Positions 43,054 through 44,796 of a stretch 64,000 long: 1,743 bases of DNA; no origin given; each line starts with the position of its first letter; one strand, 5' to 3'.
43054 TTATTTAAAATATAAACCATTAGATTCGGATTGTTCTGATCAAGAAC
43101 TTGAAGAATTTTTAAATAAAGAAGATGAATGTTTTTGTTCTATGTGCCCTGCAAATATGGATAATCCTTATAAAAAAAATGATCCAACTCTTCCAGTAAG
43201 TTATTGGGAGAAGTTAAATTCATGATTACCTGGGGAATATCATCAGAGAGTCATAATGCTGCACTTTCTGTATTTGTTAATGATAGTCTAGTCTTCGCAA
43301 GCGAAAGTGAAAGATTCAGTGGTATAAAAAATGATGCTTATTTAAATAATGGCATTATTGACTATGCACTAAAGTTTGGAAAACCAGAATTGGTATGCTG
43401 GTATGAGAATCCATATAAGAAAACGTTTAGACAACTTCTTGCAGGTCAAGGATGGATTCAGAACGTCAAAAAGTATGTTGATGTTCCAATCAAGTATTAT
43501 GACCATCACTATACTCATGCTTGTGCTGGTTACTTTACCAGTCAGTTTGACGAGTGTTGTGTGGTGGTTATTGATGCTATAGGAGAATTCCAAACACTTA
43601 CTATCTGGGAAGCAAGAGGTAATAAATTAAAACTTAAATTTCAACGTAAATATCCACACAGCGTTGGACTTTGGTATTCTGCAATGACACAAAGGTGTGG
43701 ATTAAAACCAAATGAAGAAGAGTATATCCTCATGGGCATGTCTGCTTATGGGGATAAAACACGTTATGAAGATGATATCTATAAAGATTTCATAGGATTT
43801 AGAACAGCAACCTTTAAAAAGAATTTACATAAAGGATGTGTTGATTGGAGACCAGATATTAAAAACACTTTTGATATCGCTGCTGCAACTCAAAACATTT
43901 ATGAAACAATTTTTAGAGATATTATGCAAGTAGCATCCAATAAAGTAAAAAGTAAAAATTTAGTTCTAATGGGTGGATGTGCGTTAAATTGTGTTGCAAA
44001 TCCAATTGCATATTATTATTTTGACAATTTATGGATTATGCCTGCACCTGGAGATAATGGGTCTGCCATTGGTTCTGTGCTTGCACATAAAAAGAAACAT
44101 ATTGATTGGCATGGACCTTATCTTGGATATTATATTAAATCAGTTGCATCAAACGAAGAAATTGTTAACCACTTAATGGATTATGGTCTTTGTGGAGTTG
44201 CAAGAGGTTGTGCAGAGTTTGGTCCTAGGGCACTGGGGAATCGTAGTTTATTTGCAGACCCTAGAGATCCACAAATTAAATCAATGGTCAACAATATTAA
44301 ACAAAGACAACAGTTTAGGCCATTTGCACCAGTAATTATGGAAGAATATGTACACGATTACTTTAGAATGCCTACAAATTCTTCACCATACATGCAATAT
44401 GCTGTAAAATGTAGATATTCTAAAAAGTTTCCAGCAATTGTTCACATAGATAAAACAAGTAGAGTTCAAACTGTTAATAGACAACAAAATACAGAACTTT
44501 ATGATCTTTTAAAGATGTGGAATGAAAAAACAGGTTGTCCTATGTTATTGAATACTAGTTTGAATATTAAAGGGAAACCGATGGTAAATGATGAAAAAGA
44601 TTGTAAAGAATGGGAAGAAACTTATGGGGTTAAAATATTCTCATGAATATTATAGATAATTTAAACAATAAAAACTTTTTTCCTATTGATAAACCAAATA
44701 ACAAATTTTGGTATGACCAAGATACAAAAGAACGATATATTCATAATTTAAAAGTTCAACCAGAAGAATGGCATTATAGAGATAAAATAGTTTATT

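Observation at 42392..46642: Radical SAM - carbamoyltransferase - duplicated SGNH-like hydrolase cluster (candidate modification pathway)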

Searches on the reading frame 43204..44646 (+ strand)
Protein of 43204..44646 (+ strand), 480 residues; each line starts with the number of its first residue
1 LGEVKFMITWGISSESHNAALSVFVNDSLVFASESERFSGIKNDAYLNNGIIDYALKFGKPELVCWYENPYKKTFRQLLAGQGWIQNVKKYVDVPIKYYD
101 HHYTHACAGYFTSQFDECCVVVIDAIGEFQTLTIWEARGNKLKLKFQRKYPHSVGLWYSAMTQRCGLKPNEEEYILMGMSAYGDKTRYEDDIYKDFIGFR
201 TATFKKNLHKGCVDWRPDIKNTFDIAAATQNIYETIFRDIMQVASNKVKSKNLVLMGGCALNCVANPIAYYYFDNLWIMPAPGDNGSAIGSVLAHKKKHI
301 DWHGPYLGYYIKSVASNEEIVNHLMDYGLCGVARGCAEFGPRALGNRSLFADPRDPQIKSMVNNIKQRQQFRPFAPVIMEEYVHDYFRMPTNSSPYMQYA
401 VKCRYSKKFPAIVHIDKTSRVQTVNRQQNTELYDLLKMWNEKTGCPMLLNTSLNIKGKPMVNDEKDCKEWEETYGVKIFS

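Call 3: search_protein_families(library=pfam, proteins=[window:43204-44646:+], max_evalue=0.1)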
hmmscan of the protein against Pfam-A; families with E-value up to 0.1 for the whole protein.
window:43204-44646:+ (480 aa): 4 families
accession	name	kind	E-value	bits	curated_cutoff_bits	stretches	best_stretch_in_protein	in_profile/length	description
PF16861.10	Carbam_trans_C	-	1.3e-51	174.9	27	1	323-470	3-152/170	Carbamoyltransferase C-terminus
PF02543.21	Carbam_trans_N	-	1.5e-36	126.9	24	1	68-291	101-344/346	Carbamoyltransferase N-terminus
PF25201.1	nSTAND6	-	0.0015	19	27.7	1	322-439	19-131/148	Novel STAND NTPase 6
PF02621.19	VitK2_biosynth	-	0.036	14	26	0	423-449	148-174/252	Menaquinone biosynthesis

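Call 4: search_protein_families(library=phrogs, proteins=[window:43204-44646:+], max_evalue=0.01)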
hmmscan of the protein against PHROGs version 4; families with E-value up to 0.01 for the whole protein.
window:43204-44646:+ (480 aa): 2 families
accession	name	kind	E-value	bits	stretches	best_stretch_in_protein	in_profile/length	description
phrog_1601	-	moron, auxiliary metabolic gene and host takeover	3.5e-102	344.1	1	7-469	1-509/528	Nol-like carbamoyltransferase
phrog_20469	-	moron, auxiliary metabolic gene and host takeover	1.5e-35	123.6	1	323-467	10-157/181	Nol-like carbamoyltransferase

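Call 10: search_dna_similar(query=window:43204-44646:+, collection=phages, mode=protein, max_rows=40)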
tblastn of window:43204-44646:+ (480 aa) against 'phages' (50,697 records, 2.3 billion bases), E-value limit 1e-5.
Records with a match: 147; places in all: 174; records where one place covers at least 80% of the query: 45.
Best place of each record, by identity: <60% 147.
By first word of the organism name: Synechococcus 98; Cyanophage 11; Marine 9; Prochlorococcus 8; Bacteroides 6; Xanthomonas 4; Pelagibacter 3; Acinetobacter 3; Stenotrophomonas 2; Ralstonia 1; and 2 more.
By host as written in the record: - 70; Synechococcus sp. 16; Synechococcus sp. WH8102 8; Synechococcus sp. WH7803 7; Synechococcus 5; Synechococcus sp. WH 7803 4; Prochlorococcus sp. NATL1A 4; Synechococcus sp. WH8109 4; and 19 more.
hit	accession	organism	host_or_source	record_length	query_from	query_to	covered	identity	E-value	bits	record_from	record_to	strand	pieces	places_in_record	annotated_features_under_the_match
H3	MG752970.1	Ralstonia phage RsoM2USA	Ralstonia solanacearum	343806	7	480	99%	46.4%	2e-139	448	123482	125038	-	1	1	hypothetical protein (x2)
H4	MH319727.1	Marine virus AG-345-D19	single cell amplified by WGA-X; seawater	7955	23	474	94%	41.6%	1e-94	318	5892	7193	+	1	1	record has no annotation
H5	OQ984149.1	Phage C48C1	-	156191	11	479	98%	33.8%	2e-74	261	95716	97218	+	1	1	Nol-like carbamoyltransferase | hypothetical protein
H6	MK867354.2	Synechococcus phage S-SCSM1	Synechococcus sp. WH 7803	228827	7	469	96%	29.9%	7e-41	162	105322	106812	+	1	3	carbamoyl transferase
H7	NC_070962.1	Synechococcus phage S-SCSM1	Synechococcus sp. WH 7803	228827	7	469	96%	29.9%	7e-41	162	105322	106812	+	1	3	Nol-like carbamoyltransferase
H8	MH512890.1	Cyanophage S-TIM4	Synechococcus sp. WH8102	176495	14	469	95%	29.4%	2e-47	181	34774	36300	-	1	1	ORF_42: carbamoyltransferase | ORF_43: unknown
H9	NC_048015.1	Cyanophage S-TIM4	Synechococcus sp. WH8102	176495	14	469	95%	29.4%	2e-47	181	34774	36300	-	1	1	ORF_42: Nol-like carbamoyltransferase | ORF_43: hypothetical protein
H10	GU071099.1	Prochlorococcus phage P-RSM4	Prochlorococcus sp. MIT9303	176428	14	469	95%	29.4%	2e-47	181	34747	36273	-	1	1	carbamoyltransferase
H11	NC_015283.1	Prochlorococcus phage P-RSM4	Prochlorococcus sp. MIT9303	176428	14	469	95%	29.4%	2e-47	181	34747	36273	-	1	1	Nol-like carbamoyltransferase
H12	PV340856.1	Synechococcus phage Sf-FS3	Synechococcus sp. WH8102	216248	16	467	94%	29.2%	2e-55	205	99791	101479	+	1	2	carbamoyltransferase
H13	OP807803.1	Synechococcus phage MS29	South China Sea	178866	14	467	95%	28.6%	4e-48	184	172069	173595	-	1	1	record has no annotation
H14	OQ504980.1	Synechococcus phage S-MS29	Synechococcus sp. MW02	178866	14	467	95%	28.6%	4e-48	184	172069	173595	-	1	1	carbamoyltransferase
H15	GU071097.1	Synechococcus phage S-SSM5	Synechococcus sp. WH8102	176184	14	467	95%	28.5%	3e-46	178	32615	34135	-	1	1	carbamoyltransferase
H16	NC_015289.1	Synechococcus phage S-SSM5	Synechococcus sp. WH8102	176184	14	467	95%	28.5%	3e-46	178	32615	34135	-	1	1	Nol-like carbamoyltransferase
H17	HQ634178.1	Synechococcus phage S-CAM8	Synechococcus sp. WH7803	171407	14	467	95%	28.4%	2e-49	187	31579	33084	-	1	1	carbamoyltransferase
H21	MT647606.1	Pelagibacter phage Mosig EXVC030M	Candidatus Pelagibacter ubique HTCC1062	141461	75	461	81%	33.2%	3e-45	175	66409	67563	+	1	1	putative carbamoyltransferase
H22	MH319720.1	Marine virus AG-345-D19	single cell amplified by WGA-X; seawater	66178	16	479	93%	28.6%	2e-25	183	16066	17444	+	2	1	record has no annotation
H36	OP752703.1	Stenotrophomonas phage RAS14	Stenotrophomonas maltophilia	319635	16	467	94%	27.1%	5e-35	145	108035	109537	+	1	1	hypothetical protein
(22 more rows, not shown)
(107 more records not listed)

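Call 12: get_annotated_region(hit=H22, flank=9000)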
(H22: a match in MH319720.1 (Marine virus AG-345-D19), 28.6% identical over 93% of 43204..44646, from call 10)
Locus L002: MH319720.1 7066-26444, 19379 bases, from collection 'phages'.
description: Marine virus AG-345-D19 Ga0172267_101 genomic sequence.
organism: Marine virus AG-345-D19 (NCBI taxid 2162683)
taxonomy: Viruses; Duplodnaviria; Heunggongvirae; Uroviricota; Caudoviricetes
host: -; source: single cell amplified by WGA-X; seawater; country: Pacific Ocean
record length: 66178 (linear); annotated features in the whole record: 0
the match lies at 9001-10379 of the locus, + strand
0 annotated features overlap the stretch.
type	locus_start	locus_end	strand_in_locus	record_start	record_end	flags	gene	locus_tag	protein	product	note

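Call 13: get_annotated_region(hit=H3, flank=8000)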
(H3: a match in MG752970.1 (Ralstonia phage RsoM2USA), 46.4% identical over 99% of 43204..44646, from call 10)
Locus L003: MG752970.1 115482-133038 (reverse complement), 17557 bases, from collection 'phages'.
description: Ralstonia phage RsoM2USA, complete genome.
organism: Ralstonia phage RsoM2USA (NCBI taxid 2070027)
taxonomy: Viruses; Duplodnaviria; Heunggongvirae; Uroviricota; Caudoviricetes
host: Ralstonia solanacearum; source: soil; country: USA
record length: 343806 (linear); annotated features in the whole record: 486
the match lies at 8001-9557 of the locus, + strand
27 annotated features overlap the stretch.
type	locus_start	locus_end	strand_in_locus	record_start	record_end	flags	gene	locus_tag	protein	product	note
CDS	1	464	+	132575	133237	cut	-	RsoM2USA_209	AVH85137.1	hypothetical protein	-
CDS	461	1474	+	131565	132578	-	-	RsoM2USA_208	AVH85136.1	hypothetical protein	-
CDS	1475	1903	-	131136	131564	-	-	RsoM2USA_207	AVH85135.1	hypothetical protein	-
CDS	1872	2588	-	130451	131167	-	-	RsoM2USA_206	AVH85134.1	hypothetical protein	-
CDS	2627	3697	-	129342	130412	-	-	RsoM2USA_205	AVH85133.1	hypothetical protein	-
CDS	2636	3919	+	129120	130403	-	-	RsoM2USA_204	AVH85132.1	hypothetical protein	-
CDS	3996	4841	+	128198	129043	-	-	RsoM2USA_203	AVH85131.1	hypothetical protein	-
CDS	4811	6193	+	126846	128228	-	-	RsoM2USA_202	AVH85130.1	hypothetical protein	-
CDS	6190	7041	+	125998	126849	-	-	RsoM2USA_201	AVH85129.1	hypothetical protein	-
CDS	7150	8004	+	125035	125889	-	-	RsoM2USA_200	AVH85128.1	hypothetical protein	-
CDS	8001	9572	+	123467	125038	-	-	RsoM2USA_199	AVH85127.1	hypothetical protein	-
CDS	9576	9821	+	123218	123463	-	-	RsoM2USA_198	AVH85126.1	hypothetical protein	-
CDS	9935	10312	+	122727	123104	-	-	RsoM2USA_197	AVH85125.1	hypothetical protein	-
CDS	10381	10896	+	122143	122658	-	-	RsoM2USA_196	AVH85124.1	hypothetical protein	-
CDS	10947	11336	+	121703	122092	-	-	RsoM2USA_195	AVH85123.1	hypothetical protein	-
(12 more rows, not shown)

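Call 56: search_protein_families(library=ncbifam, proteins=[window:43204-44646:+], max_evalue=0.01)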
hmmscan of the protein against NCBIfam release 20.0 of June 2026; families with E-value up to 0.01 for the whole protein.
window:43204-44646:+ (480 aa): 2 families
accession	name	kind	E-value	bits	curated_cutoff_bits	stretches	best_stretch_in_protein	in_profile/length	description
NF041651.1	nodul_NodU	equivalog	3.9e-42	144.8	1000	1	236-472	284-541/556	nodulation protein NodU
TIGR00143.1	hypF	equivalog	0.00031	19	466.1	0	94-137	467-512/741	carbamoyltransferase HypF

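Call 63: search_solved_structures(query=window:43204-44646:+, max_evalue=0.001, show_alignments=2)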
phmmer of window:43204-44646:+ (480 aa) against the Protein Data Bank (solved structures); distinct sequences matched with E-value up to 0.001: 12.
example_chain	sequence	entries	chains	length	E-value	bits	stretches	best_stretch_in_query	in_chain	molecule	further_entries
9s2t_A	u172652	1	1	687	1.9e-44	155.2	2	320-466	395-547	Decarbamoylnovobiocin carbamoyltransferase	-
7xb6_A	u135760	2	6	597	1.4e-42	149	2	329-469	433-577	Carbamoyltransferase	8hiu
7vzq_A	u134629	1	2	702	3.8e-40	141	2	323-464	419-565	GdmN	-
7vyj_A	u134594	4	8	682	4.1e-39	137.6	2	323-464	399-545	GdmN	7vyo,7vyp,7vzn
7vx0_A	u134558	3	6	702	4.7e-39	137.4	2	323-464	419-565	GdmN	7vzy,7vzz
7vzu_A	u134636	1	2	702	4.8e-39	137.4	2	323-464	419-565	GdmN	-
3ver_A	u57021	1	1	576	1.7e-32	115.8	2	324-466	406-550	O-carbamoyltransferase TobZ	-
3vex_A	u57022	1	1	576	2.1e-32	115.5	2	324-466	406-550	O-carbamoyltransferase TobZ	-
3ven_A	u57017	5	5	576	2.1e-32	115.5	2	324-466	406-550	O-carbamoyltransferase TobZ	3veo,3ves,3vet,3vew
3vf4_A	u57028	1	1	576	4.5e-32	114.4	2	324-466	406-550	O-carbamoyltransferase TobZ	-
3vf2_A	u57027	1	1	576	4.6e-32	114.4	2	324-466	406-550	O-carbamoyltransferase TobZ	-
3vez_A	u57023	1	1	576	1.1e-31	113.1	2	324-466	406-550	O-carbamoyltransferase TobZ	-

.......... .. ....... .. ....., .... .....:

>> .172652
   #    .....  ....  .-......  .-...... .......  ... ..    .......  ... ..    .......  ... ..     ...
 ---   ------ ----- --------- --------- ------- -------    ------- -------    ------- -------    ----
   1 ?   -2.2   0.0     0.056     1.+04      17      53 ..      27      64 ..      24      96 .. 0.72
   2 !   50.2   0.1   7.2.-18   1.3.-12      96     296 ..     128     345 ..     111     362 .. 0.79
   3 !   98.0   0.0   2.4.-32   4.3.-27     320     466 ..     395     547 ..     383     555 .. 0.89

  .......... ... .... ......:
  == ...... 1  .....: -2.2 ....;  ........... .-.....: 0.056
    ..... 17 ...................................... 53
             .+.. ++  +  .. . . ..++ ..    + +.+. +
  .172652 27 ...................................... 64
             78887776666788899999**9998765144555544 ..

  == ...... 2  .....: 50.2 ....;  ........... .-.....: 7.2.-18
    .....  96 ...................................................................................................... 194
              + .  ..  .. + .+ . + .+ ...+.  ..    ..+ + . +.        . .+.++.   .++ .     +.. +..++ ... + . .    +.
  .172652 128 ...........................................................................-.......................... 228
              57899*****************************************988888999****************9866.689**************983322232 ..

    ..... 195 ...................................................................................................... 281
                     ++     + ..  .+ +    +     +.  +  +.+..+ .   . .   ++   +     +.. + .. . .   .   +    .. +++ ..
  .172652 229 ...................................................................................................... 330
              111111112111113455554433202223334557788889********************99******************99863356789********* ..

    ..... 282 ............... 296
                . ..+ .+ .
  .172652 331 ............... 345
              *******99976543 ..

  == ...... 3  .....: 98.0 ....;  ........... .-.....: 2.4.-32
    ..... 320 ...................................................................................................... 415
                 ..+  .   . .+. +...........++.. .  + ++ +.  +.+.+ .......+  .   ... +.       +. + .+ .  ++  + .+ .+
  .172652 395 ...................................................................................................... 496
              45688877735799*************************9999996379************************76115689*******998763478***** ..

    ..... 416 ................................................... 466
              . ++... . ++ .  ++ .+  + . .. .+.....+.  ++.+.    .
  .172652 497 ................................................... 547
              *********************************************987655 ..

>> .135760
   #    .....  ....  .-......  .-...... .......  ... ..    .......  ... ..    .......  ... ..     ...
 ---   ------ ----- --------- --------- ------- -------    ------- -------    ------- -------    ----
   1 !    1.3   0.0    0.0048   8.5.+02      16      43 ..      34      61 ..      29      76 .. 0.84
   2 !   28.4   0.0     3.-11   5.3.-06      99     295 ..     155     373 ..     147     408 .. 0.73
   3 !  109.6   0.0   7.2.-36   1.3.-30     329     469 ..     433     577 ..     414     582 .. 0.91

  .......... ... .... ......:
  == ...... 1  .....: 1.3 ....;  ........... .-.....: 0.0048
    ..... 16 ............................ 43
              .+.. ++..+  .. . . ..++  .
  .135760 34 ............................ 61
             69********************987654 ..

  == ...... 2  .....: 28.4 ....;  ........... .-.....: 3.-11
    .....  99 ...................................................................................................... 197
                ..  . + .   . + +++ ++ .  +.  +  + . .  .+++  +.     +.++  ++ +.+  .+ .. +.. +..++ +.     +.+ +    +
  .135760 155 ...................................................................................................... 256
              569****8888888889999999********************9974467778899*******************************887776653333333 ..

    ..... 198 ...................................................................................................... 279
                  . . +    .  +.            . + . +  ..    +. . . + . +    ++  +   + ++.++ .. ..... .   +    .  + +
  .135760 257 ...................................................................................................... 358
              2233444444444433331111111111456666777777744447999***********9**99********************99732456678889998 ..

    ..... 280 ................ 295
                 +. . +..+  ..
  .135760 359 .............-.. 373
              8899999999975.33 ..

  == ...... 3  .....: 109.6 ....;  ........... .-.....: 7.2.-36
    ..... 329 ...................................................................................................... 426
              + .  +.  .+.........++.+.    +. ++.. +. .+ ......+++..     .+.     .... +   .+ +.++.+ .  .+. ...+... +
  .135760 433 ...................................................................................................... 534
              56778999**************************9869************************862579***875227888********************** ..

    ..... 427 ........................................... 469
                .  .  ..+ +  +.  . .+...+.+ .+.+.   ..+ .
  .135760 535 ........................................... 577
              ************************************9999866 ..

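Call 92: search_protein_families(library=pfam, proteins=[L003:461-1474:+, L003:2636-3919:+, L003:3996-4841:+, L003:4811-6193:+, L003:6190-7041:+, L003:7150-8004:+, L003:9935-10312:+, L003:10381-10896:+, L003:11329-11883:+, L003:11883-13556:+], max_evalue=0.01)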
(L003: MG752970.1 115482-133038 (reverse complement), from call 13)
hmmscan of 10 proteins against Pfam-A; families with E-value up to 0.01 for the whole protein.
L003:461-1474:+ (337 aa): 1 family
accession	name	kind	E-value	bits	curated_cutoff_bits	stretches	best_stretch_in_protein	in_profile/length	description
PF10127.15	RlaP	-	2.1e-10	41.2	23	1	3-90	19-98/249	RNA repair pathway DNA polymerase beta family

L003:2636-3919:+ (427 aa): 1 family
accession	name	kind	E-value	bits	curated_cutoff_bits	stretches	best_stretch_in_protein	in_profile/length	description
PF01068.26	DNA_ligase_A_M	-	6.2e-13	49.3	26.2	1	134-331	2-204/204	ATP dependent DNA ligase domain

L003:3996-4841:+ (281 aa): 1 family
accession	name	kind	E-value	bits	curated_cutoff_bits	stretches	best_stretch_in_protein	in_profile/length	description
PF19547.4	DUF6071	-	7.9e-20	72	27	1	46-272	5-235/247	Family of unknown function (DUF6071)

L003:4811-6193:+ (460 aa): 1 family
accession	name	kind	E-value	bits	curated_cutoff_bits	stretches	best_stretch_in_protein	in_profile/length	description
PF04055.27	Radical_SAM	-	0.00028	21.5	29.5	1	138-325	5-155/166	Radical SAM superfamily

L003:6190-7041:+ (283 aa): 1 family
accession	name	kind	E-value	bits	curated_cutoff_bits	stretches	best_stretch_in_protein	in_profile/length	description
PF19547.4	DUF6071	-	8.7e-10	39.1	27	1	59-275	17-232/247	Family of unknown function (DUF6071)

L003:7150-8004:+ (284 aa): 1 family
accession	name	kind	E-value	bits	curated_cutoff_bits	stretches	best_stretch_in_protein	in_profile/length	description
PF19547.4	DUF6071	-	2.4e-12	47.5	27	1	77-276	34-233/247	Family of unknown function (DUF6071)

L003:9935-10312:+ (125 aa): 0 families

L003:10381-10896:+ (171 aa): 0 families

L003:11329-11883:+ (184 aa): 1 family
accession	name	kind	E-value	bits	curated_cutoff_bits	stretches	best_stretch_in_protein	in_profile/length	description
PF00186.24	DHFR_1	-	9.5e-37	126.6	25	1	1-183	1-159/159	Dihydrofolate reductase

L003:11883-13556:+ (557 aa): 7 families
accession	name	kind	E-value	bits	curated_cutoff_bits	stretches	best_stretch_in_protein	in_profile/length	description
PF13307.12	Helicase_C_2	-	1.2e-17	65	25.3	1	427-551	39-169/170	Helicase C-terminal domain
PF04851.21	ResIII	-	2.9e-08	34.2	22.5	1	15-173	2-138/164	Type III restriction enzyme, res subunit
PF06733.21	DEAD_2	-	1.9e-05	24.8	21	1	110-189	94-172/172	DEAD_2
PF00270.35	DEAD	-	5.7e-05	23.3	26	1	27-172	10-129/167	DEAD/DEAH box helicase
PF20720.3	nSTAND3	-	0.00015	21.9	27.2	1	22-70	4-53/155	Novel STAND NTPase 3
PF00004.35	AAA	-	0.0016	19.3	21.2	0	38-83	1-46/131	ATPase family associated with various cellular activities (AAA)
PF01695.23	IstB_IS21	-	0.0079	16.2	24.1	0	33-58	90-115/238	IstB-like ATP binding protein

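Call 107: get_annotated_region(hit=H5, flank=5000)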
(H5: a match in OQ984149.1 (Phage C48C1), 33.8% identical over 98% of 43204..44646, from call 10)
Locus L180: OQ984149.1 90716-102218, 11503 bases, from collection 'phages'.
description: Phage C48C1, complete genome.
organism: Phage C48C1 (NCBI taxid 3053735)
taxonomy: Viruses; Duplodnaviria; Heunggongvirae; Uroviricota; Caudoviricetes; Kyanoviridae
host: -; source: -; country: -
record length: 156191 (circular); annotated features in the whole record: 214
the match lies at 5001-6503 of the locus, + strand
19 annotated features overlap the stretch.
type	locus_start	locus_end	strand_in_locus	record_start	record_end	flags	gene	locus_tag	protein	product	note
CDS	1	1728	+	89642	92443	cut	-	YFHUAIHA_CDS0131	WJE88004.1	hypothetical protein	-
CDS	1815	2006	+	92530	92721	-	-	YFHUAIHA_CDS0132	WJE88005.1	hypothetical protein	-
CDS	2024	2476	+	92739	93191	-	-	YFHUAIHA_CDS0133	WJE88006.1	baseplate hub subunit and tail lysozyme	-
CDS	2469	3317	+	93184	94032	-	-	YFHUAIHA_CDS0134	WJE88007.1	hypothetical protein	-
CDS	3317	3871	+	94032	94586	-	-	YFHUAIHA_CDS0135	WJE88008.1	hypothetical protein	-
CDS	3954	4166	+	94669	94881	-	-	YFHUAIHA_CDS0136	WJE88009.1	hypothetical protein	-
CDS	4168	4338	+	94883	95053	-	-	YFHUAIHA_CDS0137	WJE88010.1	hypothetical protein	-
CDS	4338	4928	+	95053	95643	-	-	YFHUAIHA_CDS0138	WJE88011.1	hypothetical protein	-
CDS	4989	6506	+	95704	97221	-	-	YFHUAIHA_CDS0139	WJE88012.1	Nol-like carbamoyltransferase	-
CDS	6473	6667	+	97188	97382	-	-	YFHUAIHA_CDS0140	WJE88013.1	hypothetical protein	-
CDS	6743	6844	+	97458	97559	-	-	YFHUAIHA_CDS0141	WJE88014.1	hypothetical protein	-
CDS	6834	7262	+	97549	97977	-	-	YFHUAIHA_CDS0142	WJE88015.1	hypothetical protein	-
CDS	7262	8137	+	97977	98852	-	-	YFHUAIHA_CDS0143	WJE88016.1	hypothetical protein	-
CDS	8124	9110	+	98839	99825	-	-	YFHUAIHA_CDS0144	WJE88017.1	hypothetical protein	-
CDS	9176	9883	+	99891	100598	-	-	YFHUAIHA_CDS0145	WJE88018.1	hypothetical protein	-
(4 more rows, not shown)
